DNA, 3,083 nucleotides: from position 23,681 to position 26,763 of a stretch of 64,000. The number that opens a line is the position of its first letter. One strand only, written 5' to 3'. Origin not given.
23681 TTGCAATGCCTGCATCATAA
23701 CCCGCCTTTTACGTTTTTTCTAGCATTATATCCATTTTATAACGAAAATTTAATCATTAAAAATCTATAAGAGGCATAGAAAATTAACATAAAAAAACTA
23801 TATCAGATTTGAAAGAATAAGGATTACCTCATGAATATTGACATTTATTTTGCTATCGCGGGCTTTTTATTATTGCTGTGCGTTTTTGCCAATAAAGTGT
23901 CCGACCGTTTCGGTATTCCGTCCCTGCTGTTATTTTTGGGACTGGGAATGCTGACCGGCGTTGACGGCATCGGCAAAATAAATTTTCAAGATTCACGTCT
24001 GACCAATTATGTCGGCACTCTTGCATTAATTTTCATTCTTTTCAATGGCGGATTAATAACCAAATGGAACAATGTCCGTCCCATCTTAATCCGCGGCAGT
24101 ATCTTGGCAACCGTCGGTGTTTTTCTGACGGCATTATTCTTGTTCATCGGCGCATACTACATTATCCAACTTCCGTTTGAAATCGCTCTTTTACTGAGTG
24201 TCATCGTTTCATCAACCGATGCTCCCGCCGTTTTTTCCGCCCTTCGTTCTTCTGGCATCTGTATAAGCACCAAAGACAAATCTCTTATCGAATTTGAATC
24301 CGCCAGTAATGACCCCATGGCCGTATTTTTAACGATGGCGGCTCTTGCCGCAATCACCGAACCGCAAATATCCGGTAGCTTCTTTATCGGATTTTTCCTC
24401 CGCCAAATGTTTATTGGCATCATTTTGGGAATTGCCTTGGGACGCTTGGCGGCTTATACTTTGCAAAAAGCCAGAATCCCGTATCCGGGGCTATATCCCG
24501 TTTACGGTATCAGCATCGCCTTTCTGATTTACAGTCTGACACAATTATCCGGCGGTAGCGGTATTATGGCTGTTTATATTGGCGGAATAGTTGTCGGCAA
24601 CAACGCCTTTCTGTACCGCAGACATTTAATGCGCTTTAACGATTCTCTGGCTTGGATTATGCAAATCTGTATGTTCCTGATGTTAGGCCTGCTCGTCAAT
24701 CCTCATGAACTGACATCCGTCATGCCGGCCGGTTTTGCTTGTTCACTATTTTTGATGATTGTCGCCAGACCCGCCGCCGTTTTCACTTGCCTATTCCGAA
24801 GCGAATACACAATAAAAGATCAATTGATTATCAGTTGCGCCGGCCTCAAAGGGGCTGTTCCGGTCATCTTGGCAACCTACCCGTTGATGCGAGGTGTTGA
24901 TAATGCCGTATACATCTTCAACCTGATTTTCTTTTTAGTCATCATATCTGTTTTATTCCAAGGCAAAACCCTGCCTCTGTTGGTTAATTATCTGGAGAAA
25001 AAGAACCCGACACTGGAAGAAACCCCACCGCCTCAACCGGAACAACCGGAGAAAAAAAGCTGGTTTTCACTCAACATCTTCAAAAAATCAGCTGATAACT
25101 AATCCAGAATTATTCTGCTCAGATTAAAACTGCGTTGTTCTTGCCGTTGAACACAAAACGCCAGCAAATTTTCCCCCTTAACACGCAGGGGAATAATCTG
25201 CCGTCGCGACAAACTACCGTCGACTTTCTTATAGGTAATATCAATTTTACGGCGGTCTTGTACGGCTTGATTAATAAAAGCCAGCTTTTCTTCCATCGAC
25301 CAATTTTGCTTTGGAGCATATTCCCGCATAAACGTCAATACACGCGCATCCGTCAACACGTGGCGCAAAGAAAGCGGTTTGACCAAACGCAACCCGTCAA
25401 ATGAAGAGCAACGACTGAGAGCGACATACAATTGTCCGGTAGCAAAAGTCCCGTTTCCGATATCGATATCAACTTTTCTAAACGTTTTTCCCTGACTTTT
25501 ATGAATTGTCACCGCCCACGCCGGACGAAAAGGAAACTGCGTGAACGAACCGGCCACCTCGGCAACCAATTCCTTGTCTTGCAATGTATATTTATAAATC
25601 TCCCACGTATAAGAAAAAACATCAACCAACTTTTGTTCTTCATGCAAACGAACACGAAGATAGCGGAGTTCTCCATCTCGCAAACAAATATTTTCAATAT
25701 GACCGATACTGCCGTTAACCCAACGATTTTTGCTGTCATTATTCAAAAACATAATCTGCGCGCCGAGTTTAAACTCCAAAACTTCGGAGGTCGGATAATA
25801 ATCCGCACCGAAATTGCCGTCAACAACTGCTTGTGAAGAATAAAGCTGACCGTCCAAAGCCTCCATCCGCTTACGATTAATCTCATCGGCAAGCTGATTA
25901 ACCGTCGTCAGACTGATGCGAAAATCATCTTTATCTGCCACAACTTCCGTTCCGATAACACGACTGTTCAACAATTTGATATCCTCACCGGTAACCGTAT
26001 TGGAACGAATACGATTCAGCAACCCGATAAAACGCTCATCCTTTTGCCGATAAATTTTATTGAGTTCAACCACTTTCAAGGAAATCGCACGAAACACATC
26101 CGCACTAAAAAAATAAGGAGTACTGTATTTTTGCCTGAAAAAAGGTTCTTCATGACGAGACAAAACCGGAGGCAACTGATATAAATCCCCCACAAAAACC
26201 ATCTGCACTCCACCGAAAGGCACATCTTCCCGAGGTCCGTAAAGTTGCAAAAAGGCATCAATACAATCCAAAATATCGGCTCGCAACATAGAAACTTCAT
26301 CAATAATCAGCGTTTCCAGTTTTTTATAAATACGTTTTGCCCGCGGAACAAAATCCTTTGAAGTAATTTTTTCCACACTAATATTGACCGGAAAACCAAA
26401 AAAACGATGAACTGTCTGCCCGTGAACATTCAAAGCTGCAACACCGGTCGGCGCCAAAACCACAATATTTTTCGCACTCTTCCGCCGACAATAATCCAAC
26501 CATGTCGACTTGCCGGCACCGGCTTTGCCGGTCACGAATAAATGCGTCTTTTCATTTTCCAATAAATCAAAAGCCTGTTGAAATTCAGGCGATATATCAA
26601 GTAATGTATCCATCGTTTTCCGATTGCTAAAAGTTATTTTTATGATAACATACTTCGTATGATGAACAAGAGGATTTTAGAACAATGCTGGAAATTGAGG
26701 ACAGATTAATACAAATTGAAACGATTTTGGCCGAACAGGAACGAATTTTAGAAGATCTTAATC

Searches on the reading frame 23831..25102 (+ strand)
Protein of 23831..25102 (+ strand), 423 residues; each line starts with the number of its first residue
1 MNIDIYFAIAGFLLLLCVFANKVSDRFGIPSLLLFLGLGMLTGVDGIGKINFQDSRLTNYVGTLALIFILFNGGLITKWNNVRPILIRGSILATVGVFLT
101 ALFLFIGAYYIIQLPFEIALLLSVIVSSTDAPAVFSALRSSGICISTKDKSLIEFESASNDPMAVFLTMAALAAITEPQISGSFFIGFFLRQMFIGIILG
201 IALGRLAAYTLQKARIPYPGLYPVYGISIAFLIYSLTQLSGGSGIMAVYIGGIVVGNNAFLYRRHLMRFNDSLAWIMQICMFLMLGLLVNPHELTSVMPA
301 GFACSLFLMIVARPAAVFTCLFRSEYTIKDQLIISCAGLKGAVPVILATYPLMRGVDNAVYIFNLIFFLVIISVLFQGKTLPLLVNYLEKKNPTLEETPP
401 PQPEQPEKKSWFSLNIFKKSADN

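Call 13: search_protein_families(library=ncbifam, proteins=[window:23831-25102:+], max_evalue=0.00001)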
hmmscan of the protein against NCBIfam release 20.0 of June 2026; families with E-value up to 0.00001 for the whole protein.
window:23831-25102:+ (423 aa): 6 families
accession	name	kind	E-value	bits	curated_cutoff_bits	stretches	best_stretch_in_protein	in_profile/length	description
NF003716.0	PRK05326.1-3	equivalog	4.8e-141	470.6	355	1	2-391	3-392/499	potassium/proton antiporter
NF003715.0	PRK05326.1-2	equivalog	3.1e-125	418.8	309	1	2-394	3-395/595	potassium/proton antiporter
NF003714.0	PRK05326.1-1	equivalog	2.5e-91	306.8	471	1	3-390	6-392/577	potassium/proton antiporter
TIGR00831.1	a_cpa1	equivalog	8.3e-15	54.3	279.6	1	24-388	17-407/525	Na+/H+ antiporter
TIGR00840.1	b_cpa1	equivalog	1.9e-13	49.7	251.25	1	90-392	97-419/559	sodium/hydrogen exchanger 3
TIGR00932.1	2a37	subfamily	6e-09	35.8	238.3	1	15-287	2-272/275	monovalent cation:proton antiporter-2 (CPA2) family protein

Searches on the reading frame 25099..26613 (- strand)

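Call 13: search_protein_families(library=ncbifam, proteins=[window:25099-26613:-], max_evalue=0.00001)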
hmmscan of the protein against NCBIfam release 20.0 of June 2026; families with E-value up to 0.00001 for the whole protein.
window:25099-26613:- (504 aa): 3 families
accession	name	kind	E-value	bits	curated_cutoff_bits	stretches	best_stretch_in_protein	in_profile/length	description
TIGR01448.2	helicase_RecD2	equivalog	1e-16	60.3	500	1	23-210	332-497/713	SF1B family DNA helicase RecD2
TIGR01447.1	recD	equivalog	2.6e-11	42.8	310.15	0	45-150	218-304/597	exodeoxyribonuclease V subunit alpha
TIGR02768.1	TraA_Ti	equivalog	4.1e-09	35.3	590.45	0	260-401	603-706/751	Ti-type conjugative transfer relaxase TraA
